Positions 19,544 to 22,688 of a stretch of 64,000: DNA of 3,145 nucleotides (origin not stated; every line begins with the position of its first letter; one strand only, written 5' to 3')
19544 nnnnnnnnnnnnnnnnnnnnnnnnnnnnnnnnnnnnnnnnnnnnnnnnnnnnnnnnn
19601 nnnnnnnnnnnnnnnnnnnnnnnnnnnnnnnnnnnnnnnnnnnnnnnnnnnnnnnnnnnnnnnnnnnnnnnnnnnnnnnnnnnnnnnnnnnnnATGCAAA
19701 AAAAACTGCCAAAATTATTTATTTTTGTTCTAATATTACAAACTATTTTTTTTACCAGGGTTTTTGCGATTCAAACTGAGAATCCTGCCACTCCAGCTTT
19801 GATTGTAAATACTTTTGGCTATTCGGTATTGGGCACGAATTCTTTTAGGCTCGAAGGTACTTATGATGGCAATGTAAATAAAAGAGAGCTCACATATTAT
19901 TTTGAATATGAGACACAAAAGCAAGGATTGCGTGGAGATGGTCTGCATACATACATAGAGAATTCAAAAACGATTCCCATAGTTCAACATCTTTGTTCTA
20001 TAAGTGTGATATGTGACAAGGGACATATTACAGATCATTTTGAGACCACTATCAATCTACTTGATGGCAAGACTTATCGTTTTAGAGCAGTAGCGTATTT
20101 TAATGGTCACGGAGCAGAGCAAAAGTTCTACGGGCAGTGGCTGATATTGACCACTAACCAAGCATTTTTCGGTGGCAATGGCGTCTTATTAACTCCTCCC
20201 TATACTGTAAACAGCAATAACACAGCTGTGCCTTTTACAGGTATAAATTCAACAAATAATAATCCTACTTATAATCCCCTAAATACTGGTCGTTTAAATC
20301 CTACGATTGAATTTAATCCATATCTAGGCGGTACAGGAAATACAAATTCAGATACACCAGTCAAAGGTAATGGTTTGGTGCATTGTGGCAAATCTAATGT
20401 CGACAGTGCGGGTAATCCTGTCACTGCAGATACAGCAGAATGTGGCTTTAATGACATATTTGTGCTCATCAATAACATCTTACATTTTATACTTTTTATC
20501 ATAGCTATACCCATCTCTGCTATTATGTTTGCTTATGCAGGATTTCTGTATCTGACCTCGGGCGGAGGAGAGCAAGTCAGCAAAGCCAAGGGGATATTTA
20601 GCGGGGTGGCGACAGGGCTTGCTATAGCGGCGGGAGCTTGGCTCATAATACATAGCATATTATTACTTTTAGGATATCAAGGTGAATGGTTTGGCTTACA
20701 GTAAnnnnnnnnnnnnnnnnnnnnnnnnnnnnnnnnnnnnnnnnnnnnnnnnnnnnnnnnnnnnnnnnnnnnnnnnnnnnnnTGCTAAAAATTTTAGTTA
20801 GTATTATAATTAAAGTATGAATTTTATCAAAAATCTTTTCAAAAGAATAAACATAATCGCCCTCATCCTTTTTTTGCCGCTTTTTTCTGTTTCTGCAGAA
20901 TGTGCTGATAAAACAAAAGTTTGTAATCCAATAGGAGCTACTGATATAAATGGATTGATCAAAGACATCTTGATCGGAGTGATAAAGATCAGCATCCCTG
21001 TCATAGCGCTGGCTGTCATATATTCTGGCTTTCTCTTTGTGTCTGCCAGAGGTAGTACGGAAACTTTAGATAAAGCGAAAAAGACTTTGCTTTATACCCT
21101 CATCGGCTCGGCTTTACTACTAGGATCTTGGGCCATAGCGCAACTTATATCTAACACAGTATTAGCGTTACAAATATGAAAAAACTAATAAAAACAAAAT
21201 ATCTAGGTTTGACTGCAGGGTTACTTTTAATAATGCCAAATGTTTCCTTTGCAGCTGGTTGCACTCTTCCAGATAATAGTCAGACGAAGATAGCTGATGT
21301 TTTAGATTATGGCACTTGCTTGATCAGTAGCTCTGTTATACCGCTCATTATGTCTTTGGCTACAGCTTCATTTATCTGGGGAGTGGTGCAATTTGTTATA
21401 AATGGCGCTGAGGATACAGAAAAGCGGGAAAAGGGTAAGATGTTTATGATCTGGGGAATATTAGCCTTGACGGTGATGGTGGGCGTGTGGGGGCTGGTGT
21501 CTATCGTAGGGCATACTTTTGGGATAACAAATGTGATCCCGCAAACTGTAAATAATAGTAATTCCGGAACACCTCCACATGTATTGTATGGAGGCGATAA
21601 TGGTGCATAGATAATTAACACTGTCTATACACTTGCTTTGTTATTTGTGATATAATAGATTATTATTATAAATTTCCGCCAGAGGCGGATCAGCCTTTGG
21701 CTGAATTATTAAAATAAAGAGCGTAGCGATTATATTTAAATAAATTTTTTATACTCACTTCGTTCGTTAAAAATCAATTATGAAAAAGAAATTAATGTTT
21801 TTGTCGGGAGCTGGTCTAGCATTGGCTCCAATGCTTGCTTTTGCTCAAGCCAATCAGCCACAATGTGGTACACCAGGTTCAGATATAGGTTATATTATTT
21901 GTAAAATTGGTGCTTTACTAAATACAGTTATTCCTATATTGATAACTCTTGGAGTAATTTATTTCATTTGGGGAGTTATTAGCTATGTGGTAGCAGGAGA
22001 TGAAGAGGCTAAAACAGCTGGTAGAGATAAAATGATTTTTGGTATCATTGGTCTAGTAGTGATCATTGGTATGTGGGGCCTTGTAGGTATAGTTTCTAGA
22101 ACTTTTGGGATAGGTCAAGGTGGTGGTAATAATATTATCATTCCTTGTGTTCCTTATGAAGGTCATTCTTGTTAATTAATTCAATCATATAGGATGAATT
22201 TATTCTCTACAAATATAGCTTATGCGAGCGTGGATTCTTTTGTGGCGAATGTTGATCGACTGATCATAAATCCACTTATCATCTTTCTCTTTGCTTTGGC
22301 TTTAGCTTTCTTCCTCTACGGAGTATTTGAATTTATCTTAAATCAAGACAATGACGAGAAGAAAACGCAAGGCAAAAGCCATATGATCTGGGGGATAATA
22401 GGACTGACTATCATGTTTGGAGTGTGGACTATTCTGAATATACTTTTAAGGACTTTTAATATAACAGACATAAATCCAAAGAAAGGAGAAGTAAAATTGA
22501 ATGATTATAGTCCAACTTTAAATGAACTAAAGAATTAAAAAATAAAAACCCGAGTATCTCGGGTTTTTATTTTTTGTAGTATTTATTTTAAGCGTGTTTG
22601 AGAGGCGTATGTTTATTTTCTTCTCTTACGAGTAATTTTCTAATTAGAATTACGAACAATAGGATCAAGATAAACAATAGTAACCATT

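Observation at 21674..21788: Recurring two-hairpin plus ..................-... leader architecture with stem-preserving loop variation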

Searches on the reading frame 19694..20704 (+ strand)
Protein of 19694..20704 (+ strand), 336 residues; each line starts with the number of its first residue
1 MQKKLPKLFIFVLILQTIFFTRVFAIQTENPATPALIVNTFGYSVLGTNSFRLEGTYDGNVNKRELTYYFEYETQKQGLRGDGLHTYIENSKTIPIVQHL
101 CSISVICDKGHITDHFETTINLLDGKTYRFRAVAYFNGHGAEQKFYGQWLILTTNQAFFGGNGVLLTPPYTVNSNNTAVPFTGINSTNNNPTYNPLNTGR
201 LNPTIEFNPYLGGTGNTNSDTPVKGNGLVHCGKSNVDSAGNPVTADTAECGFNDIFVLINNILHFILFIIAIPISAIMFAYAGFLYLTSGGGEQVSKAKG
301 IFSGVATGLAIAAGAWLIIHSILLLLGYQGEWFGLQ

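Call 13: search_protein_families(library=pfam, proteins=[window:19694-20704:+], max_evalue=0.01)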
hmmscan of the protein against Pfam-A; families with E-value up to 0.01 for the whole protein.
window:19694-20704:+ (336 aa): 1 family
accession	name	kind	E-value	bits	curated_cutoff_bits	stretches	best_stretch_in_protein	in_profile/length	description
PF18895.5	T4SS_pilin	-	4.1e-05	24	26.6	1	255-319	5-68/71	Type IV secretion system pilin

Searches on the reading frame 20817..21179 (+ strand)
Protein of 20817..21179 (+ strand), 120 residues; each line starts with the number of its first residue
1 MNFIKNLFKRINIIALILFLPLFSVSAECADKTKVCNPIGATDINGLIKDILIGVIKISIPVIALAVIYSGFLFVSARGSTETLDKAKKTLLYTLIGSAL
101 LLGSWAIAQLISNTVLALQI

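Call 13: search_protein_families(library=pfam, proteins=[window:20817-21179:+], max_evalue=0.01)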
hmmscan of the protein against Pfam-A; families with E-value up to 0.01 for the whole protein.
window:20817-21179:+ (120 aa): 2 families
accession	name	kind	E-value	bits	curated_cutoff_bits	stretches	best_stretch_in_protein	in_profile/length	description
PF04956.18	TrbC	-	3.4e-06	27.6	27.9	1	1-111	1-98/98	TrbC/VIRB2 pilin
PF18895.5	T4SS_pilin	-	0.00021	21.8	26.6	1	42-111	3-71/71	Type IV secretion system pilin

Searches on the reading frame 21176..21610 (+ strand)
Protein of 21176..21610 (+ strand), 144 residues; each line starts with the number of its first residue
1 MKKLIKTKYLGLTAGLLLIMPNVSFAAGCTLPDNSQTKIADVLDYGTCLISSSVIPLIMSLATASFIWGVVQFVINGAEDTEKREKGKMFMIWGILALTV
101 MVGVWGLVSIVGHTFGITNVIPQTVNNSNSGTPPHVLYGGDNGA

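Call 13: search_protein_families(library=pfam, proteins=[window:21176-21610:+], max_evalue=0.01)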
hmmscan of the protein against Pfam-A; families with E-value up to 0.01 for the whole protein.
window:21176-21610:+ (144 aa): 1 family
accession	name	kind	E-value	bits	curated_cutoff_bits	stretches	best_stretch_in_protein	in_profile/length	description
PF18895.5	T4SS_pilin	-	4.5e-06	27.1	26.6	1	54-111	16-71/71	Type IV secretion system pilin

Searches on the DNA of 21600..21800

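Call 16: search_rna_families(source=window, start=21600, end=21800, threshold=evalue, max_evalue=10)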
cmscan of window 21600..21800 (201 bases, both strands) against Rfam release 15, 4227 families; matches with E-value up to 10: 11.
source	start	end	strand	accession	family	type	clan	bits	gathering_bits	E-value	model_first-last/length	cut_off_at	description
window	21662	21780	+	RF01584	snoR03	Gene; snRNA; snoRNA; HACA-box;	-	27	80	0.11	1-163/163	no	small nucleolar RNA snoR03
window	21629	21724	+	RF03922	MIR2119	Gene; miRNA;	-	18.7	73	4.3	1-188/188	no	MIR2119 microRNA precursor family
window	21603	21719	+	RF00413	SNORA19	Gene; snRNA; snoRNA; HACA-box;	-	18.4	80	0.73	1-131/131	no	Small nucleolar RNA SNORA19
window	21667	21763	-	RF01470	rli38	Gene; sRNA;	-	18.3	49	2.3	1-150/150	no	Listeria sRNA rli38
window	21666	21789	-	RF01606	plasmodium_snoR31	Gene; snRNA; snoRNA; HACA-box;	-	17.6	60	4.4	1-145/145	no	small nucleolar RNA snoR31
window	21634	21736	+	RF02845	Ref1C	Gene; sRNA;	-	17.5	90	2.7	1-131/131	no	Enterococcus sRNA 1C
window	21664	21780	+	RF02579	tsr26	Gene; sRNA;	-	16.6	141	3.6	1-122/122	no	S. aureus tsr26 small RNA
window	21663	21717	+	RF04111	MIR6274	Gene; miRNA;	-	15.7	80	2.5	1-107/107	no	MIR6274 microRNA precursor family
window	21645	21752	+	RF00444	PrrF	Gene; sRNA;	-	14.3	90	3.5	1-150/150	no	PrrF RNA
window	21665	21716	+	RF03517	MIR5225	Gene; miRNA;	-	12.5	72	3.8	1-126/126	no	MIR5225 microRNA precursor family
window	21600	21771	-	RF02546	LSU_trypano_mito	Gene; rRNA;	CL00112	8.8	60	9.3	1-204/561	3'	Trypanosomatid mitochondrial large subunit ribosomal RNA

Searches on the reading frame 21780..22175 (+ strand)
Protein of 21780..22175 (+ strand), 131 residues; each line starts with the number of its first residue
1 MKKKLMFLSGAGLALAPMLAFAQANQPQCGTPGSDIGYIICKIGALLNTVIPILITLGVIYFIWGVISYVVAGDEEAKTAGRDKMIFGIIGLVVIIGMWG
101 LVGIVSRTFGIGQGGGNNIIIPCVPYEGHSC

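Call 13: search_protein_families(library=pfam, proteins=[window:21780-22175:+], max_evalue=0.01)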
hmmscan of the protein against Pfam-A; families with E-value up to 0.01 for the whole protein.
window:21780-22175:+ (131 aa): 1 family
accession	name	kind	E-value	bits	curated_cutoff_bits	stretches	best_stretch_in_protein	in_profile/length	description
PF18895.5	T4SS_pilin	-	7.7e-06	26.3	26.6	1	45-105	11-71/71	Type IV secretion system pilin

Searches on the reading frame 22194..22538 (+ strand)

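Call 13: search_protein_families(library=pfam, proteins=[window:22194-22538:+], max_evalue=0.01)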
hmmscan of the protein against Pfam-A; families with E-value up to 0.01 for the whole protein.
window:22194-22538:+ (114 aa): 1 family
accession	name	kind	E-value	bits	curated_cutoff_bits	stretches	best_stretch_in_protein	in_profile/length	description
PF18895.5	T4SS_pilin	-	6.2e-09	36.2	26.6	1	32-84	20-71/71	Type IV secretion system pilin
